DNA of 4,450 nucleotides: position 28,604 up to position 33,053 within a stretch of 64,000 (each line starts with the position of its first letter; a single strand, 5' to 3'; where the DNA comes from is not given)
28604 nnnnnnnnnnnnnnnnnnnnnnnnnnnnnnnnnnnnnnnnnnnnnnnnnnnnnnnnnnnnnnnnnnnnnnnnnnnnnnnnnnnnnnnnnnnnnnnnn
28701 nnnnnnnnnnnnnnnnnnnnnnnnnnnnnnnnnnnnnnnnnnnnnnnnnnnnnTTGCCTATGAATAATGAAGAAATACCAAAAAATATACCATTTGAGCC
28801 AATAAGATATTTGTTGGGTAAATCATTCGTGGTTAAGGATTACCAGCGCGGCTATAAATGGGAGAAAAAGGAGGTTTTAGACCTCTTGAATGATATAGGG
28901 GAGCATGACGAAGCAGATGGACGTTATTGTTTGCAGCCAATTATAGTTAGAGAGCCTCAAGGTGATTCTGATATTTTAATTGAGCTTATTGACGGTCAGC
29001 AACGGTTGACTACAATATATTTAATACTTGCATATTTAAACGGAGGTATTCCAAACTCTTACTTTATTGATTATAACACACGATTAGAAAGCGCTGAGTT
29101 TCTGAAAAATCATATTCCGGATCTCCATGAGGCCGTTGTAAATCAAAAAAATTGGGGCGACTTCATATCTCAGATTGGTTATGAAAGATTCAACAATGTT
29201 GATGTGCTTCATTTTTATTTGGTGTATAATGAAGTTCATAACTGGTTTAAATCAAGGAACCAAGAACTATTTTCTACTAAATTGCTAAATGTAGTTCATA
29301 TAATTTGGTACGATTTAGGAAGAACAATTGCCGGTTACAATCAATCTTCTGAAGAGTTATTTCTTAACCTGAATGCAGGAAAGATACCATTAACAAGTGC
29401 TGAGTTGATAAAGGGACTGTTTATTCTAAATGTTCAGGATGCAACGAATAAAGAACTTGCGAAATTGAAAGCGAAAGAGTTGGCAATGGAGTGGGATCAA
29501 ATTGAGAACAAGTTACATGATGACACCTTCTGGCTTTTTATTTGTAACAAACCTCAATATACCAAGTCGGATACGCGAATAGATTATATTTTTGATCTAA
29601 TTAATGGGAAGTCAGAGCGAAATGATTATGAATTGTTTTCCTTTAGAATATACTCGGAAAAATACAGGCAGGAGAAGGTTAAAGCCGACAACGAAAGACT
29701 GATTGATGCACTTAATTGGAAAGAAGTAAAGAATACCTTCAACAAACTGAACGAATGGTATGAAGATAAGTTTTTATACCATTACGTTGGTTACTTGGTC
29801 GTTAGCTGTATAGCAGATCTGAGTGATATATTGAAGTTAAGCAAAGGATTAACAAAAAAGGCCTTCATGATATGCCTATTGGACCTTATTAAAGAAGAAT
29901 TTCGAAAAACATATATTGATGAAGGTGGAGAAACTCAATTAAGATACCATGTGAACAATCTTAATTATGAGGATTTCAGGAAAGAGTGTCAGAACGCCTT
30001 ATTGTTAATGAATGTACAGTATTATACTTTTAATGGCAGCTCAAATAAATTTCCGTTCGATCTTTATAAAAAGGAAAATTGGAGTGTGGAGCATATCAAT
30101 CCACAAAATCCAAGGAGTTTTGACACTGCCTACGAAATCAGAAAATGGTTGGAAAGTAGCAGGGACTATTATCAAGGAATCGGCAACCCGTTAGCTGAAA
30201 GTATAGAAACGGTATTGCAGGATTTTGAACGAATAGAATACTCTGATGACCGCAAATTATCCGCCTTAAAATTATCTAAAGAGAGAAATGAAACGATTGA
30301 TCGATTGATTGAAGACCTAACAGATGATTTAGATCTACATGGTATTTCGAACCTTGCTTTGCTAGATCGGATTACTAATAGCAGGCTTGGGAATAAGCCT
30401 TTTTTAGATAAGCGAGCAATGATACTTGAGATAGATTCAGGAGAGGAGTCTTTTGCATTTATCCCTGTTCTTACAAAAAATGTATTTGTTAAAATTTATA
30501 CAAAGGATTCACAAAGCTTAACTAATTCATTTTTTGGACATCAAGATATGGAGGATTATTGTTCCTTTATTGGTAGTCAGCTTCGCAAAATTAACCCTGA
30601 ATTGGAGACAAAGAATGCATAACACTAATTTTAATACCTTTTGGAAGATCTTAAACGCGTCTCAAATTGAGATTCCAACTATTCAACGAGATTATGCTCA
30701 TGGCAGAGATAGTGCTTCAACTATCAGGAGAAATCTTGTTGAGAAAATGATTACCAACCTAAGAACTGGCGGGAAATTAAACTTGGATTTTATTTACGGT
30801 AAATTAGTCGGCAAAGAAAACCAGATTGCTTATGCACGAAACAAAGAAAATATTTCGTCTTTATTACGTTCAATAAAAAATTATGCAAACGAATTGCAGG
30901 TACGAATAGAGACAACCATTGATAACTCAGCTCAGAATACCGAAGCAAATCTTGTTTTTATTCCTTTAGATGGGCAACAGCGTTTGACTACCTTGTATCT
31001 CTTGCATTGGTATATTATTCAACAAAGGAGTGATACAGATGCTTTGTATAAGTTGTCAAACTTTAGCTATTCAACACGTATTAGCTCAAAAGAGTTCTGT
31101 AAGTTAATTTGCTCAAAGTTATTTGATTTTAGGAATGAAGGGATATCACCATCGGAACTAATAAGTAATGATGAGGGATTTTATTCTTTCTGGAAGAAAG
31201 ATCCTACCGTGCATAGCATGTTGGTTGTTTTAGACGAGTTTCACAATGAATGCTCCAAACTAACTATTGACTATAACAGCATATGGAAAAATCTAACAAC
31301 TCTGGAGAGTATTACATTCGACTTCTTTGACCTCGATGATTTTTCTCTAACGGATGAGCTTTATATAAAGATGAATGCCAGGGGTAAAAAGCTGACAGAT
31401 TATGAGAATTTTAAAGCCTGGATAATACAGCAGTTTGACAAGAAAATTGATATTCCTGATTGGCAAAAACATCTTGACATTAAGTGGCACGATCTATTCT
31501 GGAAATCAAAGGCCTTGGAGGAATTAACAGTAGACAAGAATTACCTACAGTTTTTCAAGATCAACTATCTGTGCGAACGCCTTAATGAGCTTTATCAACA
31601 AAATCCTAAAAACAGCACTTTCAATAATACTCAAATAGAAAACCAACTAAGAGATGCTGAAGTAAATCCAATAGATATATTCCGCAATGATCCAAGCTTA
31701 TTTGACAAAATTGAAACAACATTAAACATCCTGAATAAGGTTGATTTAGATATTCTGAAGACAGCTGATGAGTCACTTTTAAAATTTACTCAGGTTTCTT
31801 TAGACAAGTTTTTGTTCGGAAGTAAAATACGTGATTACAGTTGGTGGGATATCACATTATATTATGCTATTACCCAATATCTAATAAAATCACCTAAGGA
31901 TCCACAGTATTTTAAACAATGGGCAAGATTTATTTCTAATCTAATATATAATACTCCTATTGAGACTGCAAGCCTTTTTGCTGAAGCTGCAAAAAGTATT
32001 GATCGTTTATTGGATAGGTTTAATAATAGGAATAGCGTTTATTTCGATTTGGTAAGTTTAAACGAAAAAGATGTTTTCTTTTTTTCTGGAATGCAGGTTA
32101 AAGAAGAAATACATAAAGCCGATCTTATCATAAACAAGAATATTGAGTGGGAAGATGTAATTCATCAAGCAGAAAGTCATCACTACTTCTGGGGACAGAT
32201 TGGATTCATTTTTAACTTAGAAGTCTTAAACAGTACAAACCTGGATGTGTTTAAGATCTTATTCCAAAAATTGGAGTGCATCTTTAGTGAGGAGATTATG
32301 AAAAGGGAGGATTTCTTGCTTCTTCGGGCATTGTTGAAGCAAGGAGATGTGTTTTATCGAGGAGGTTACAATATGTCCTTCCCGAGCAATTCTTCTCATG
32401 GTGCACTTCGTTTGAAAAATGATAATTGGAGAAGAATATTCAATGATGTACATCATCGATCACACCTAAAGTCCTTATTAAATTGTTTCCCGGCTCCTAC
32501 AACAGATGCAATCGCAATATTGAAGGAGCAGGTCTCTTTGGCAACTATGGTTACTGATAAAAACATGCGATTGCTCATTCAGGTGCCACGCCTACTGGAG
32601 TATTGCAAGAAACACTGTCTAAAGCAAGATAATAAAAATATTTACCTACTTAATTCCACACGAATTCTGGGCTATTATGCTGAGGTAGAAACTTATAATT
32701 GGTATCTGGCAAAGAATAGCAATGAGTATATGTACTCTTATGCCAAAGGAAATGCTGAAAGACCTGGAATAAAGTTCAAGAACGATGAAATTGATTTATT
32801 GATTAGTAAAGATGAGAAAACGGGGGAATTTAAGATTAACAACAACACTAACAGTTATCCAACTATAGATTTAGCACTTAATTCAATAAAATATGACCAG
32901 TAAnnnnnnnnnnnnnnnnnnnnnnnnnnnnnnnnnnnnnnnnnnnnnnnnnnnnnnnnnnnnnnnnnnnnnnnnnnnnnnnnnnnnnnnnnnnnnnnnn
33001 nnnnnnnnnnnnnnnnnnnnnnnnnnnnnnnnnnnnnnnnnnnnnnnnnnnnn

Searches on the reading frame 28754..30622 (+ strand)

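Call 17: search_protein_families(library=pfam, proteins=[window:28754-30622:+], max_evalue=0.001)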
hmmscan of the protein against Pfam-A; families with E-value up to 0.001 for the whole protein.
window:28754-30622:+ (622 aa): 2 families
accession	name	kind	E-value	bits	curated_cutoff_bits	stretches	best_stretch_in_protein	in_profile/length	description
PF03235.19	GmrSD_N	-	6.2e-26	92.2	33.2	1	25-223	12-198/199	GmrSD restriction endonuclease, N-terminal domain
PF07510.16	GmrSD_C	-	6.1e-07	29.9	23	0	528-557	77-106/138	GmrSD restriction endonucleases, C-terminal domain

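Call 18: search_protein_families(library=padloc, proteins=[window:28754-30622:+], max_evalue=0.001)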
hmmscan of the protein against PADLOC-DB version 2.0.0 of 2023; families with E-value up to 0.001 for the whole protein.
window:28754-30622:+ (622 aa): 16 families
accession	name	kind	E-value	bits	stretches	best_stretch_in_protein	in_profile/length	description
PDLC04157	HEC-06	-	1.1e-17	61.8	1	19-95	17-92/558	-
PDLC04154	HEC-06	-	1.3e-16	58.4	1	22-92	21-89/569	-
PDLC02695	Orf5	-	4.4e-16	56.4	1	24-95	19-98/601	Orf5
PDLC04155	HEC-06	-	5.7e-16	56.1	1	21-95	17-90/562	-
PDLC02700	Orf5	-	1.8e-12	44.8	1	23-96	10-84/555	Orf5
PDLC02701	Orf5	-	2.1e-12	44.4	1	25-96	20-100/596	Orf5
PDLC02691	Orf5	-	4.5e-12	43.3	1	14-95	10-90/579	Orf5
PDLC02693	Orf5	-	6.5e-11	39.9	1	23-310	7-299/543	Orf5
PDLC02688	Orf5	-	1.3e-10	38.6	1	22-94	7-80/554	Orf5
PDLC02698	Orf5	-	3.8e-10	37.1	1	25-95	20-89/573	Orf5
PDLC02686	Orf5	-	3.8e-10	36.9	1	24-96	20-97/566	Orf5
PDLC02786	SspE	-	9.5e-10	35.4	1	22-100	21-110/766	SspE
PDLC02792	SspE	-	1.9e-09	34.5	0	76-99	91-114/771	SspE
PDLC02690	Orf5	-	7e-09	33.1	1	24-97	9-81/531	Orf5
PDLC02689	Orf5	-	1.4e-08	31.7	1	22-92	16-83/558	Orf5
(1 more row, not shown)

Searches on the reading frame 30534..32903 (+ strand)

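Call 17: search_protein_families(library=pfam, proteins=[window:30534-32903:+], max_evalue=0.001)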
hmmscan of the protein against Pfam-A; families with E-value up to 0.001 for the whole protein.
window:30534-32903:+ (789 aa): 1 family
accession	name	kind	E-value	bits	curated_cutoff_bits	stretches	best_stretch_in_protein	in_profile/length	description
PF03235.19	GmrSD_N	-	1.6e-18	68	33.2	1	38-297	3-198/199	GmrSD restriction endonuclease, N-terminal domain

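Call 18: search_protein_families(library=padloc, proteins=[window:30534-32903:+], max_evalue=0.001)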
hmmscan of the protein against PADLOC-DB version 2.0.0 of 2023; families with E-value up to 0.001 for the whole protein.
window:30534-32903:+ (789 aa): 0 families
